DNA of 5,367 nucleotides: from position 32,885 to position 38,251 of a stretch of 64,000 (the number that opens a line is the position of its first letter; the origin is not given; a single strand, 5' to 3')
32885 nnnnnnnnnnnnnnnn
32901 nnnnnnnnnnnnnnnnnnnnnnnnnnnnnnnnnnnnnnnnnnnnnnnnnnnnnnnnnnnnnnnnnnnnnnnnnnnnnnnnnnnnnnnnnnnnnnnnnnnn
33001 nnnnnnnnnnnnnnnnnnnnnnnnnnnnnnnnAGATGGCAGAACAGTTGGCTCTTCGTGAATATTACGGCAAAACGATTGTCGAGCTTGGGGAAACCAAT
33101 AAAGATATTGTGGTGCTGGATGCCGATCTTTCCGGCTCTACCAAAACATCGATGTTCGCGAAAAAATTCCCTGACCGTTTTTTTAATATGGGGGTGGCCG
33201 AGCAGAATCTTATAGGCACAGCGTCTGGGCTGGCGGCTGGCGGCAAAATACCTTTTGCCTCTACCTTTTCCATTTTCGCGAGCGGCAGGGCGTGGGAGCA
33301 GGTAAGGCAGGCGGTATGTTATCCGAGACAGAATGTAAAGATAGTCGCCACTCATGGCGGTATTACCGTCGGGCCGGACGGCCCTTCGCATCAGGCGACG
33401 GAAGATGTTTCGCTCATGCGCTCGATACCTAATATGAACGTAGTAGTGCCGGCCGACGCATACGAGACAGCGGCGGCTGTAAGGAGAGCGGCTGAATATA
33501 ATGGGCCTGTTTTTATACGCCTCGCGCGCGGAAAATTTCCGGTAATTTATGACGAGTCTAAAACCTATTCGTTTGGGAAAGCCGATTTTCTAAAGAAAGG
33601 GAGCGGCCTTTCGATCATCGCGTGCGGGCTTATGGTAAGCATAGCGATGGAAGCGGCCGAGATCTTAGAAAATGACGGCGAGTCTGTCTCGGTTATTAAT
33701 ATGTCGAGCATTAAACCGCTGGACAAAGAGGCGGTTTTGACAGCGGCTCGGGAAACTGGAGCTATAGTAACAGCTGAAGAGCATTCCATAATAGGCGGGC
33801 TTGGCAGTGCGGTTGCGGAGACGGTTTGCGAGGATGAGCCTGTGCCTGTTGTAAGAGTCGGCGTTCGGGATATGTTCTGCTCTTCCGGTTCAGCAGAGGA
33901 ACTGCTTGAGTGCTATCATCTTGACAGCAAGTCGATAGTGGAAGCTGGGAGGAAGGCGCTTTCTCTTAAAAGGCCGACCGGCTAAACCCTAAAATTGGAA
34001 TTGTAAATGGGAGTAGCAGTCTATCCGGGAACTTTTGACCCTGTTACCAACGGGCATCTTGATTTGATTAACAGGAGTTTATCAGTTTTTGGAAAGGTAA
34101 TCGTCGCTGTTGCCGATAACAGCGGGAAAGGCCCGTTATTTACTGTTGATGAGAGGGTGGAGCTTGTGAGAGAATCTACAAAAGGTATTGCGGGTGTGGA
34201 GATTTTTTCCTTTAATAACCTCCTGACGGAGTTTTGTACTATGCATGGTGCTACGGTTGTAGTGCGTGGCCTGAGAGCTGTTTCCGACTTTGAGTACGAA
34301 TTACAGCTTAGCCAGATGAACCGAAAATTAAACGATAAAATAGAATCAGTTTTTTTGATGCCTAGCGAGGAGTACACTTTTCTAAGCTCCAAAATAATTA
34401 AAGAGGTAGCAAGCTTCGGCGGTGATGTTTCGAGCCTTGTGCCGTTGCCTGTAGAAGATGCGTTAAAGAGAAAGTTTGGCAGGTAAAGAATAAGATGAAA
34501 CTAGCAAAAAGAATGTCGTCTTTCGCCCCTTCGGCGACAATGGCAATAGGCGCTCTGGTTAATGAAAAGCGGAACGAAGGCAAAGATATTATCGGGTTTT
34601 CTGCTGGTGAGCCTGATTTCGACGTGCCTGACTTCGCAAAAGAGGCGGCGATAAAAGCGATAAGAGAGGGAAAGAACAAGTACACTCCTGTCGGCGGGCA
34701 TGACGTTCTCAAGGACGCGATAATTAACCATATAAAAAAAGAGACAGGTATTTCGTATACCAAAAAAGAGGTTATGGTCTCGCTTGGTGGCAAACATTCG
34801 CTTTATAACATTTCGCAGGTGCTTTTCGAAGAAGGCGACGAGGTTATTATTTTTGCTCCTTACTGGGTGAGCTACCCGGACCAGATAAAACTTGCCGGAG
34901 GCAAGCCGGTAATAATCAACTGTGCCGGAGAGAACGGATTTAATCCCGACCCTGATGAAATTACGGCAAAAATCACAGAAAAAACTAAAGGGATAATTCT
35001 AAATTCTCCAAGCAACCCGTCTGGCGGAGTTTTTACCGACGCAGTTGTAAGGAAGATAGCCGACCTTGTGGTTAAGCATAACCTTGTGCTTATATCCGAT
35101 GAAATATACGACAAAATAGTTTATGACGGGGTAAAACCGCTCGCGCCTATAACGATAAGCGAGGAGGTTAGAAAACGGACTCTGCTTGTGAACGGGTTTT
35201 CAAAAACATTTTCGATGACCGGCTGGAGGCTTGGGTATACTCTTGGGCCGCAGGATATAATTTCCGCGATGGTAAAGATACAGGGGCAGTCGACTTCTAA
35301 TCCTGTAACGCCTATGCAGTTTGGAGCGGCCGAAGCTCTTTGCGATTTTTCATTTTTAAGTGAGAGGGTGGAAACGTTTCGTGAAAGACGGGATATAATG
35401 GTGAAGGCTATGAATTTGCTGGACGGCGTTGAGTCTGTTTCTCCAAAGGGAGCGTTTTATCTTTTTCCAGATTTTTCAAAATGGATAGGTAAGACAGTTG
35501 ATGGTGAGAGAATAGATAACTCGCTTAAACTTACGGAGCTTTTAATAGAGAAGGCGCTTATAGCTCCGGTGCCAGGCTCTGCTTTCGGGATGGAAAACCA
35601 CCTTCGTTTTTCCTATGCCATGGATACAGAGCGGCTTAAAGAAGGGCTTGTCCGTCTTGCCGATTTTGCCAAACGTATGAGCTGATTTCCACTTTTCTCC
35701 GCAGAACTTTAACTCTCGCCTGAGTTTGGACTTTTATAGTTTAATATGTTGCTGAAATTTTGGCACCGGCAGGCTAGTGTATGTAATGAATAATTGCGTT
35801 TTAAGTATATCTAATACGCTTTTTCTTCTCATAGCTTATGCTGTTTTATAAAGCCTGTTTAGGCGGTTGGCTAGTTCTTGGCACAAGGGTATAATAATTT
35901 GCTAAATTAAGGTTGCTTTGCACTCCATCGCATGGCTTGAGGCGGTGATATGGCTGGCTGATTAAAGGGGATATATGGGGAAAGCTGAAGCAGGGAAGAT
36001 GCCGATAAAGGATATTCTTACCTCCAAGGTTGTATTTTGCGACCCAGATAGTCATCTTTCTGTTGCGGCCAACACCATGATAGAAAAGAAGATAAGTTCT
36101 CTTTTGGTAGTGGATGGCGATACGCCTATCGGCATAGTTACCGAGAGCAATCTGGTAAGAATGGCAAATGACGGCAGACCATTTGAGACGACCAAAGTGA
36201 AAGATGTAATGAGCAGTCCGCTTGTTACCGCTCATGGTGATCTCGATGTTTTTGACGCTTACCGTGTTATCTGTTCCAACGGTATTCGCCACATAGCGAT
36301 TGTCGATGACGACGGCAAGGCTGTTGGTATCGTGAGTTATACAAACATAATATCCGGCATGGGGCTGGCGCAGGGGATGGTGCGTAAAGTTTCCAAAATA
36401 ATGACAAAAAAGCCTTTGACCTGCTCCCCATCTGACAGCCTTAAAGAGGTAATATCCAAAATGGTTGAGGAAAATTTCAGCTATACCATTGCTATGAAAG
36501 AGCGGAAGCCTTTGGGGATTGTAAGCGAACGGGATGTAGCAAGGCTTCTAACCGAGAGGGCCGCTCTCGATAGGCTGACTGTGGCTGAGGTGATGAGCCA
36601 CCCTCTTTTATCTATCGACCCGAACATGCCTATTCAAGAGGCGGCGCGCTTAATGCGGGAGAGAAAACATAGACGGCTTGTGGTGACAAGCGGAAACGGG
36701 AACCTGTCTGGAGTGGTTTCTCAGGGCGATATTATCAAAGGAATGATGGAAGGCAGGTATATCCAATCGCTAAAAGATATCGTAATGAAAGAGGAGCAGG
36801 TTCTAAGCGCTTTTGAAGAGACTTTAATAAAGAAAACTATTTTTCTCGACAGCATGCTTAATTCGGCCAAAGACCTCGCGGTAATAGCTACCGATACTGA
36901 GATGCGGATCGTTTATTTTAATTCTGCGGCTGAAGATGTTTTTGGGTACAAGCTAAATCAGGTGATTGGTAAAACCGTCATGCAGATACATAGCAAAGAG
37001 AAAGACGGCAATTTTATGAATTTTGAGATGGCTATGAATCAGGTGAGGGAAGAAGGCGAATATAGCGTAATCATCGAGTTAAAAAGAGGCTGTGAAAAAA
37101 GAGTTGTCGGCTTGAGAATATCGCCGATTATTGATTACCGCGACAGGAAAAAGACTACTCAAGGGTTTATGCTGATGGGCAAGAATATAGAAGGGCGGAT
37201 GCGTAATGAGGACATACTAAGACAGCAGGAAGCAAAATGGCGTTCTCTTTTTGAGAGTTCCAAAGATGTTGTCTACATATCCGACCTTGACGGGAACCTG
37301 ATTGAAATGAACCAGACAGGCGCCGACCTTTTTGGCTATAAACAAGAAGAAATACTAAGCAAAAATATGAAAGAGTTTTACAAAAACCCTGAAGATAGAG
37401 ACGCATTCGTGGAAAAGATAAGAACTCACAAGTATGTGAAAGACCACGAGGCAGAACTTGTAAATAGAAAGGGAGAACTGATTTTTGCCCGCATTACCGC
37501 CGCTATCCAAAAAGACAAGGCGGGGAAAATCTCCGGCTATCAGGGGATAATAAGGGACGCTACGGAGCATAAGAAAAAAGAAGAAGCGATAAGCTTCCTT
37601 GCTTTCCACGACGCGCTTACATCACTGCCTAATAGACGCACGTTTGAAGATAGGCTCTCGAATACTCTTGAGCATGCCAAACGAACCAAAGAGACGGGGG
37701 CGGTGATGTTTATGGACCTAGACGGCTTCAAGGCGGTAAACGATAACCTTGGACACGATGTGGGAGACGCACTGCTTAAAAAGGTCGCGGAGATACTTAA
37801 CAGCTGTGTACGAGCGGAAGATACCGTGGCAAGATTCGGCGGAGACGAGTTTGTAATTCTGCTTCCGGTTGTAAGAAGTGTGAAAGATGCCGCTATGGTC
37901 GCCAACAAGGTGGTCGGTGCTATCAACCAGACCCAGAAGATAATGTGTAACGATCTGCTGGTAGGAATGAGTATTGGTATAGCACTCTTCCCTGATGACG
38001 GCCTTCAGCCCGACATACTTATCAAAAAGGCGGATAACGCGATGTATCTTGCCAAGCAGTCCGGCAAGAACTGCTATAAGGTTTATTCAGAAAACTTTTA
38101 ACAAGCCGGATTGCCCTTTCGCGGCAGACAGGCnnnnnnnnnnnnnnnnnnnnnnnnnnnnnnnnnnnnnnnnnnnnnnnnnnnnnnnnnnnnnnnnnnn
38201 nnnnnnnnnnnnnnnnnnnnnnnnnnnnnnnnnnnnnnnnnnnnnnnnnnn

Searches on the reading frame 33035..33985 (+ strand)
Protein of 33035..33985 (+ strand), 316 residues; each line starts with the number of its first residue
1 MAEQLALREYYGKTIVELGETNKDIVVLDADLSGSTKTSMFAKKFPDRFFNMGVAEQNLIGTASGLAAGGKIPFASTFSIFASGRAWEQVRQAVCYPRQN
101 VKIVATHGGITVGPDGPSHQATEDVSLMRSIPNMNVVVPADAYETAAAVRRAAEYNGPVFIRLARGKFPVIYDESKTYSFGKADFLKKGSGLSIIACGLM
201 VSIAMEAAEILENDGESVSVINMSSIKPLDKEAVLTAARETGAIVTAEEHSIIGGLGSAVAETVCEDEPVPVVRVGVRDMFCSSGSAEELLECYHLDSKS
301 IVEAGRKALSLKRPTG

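Call 61: search_protein_families(library=pfam, proteins=[window:33035-33985:+], max_evalue=0.00001)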
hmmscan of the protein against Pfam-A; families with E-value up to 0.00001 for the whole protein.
window:33035-33985:+ (316 aa): 2 families
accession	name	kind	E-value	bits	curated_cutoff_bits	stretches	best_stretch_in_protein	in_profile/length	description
PF02779.29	Transket_pyr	-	2.3e-48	164.6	27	1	4-168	2-172/174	Transketolase, pyrimidine binding domain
PF02780.25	Transketolase_C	-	5.2e-31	107.6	25.9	1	181-301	1-124/124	Transketolase, C-terminal domain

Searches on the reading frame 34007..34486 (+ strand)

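Call 61: search_protein_families(library=pfam, proteins=[window:34007-34486:+], max_evalue=0.00001)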
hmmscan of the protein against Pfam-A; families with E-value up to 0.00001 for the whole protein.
window:34007-34486:+ (159 aa): 1 family
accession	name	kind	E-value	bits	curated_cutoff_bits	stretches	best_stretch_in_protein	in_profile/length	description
PF01467.32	CTP_transf_like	-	1.1e-24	87.5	21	1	5-133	1-132/133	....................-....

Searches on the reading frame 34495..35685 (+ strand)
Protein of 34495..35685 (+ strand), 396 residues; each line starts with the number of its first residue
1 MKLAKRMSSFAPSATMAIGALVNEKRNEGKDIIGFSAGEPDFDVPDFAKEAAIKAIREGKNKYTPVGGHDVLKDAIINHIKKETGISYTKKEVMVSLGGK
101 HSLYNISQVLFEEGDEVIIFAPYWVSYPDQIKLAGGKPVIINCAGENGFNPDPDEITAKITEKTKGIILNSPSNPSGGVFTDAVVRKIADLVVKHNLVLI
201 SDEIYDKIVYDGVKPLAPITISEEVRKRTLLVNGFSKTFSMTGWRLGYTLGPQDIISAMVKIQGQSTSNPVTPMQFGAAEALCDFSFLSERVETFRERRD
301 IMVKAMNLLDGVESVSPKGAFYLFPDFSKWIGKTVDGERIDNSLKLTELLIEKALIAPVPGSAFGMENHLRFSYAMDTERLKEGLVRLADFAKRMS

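Call 61: search_protein_families(library=pfam, proteins=[window:34495-35685:+], max_evalue=0.00001)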
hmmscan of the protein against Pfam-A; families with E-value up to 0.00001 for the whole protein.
window:34495-35685:+ (396 aa): 2 families
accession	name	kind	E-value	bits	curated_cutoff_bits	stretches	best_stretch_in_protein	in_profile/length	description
PF00155.27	Aminotran_1_2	-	8.5e-74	249.3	19.7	1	30-388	1-361/361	Aminotransferase class I and II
PF01041.23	DegT_DnrJ_EryC1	-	3.2e-07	30.3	19.8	1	112-202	62-145/360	DegT/DnrJ/EryC1/StrS aminotransferase family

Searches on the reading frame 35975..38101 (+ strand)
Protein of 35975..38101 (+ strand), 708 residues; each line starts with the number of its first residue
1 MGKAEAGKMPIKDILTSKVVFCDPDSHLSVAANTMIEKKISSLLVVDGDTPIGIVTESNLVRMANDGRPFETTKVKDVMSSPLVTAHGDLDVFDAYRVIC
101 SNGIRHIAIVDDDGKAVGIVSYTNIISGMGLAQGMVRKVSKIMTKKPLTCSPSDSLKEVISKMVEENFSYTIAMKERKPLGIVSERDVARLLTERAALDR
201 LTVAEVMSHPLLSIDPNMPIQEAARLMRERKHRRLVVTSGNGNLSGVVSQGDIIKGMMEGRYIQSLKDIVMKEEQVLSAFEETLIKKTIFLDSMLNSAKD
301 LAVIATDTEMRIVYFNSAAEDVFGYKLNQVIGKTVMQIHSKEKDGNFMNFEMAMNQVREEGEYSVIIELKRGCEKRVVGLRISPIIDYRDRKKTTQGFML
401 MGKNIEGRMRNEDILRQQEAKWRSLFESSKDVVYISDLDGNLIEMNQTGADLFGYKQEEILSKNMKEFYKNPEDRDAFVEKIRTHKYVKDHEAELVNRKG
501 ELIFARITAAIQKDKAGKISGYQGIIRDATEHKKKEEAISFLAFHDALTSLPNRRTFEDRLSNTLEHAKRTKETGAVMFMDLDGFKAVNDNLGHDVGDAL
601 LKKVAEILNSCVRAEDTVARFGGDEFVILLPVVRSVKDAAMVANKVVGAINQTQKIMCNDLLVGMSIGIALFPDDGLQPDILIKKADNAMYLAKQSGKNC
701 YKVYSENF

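Call 61: search_protein_families(library=pfam, proteins=[window:35975-38101:+], max_evalue=0.00001)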
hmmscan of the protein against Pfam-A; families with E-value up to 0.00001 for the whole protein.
window:35975-38101:+ (708 aa): 7 families
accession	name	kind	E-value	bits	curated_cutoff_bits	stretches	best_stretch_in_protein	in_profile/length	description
PF00571.33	CBS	-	1.7e-53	179.1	24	4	203-257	1-55/57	CBS domain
PF00990.26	GGDEF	-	3.6e-49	167.1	23.8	1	543-699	1-160/161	Diguanylate cyclase, GGDEF domain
PF00989.32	PAS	-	6.6e-24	84.5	22.6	2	421-528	2-112/113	PAS fold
PF13426.13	PAS_9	-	2.2e-22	79.7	27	2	432-531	3-103/103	PAS domain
PF08448.16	PAS_4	-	6.4e-18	65.4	23.1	2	302-386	7-89/110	PAS fold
PF13188.13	PAS_8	-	2.2e-14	53.2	21.8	1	421-473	2-51/65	PAS domain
PF08447.18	PAS_3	-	1.7e-09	38.2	25.6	1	443-526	2-89/89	PAS fold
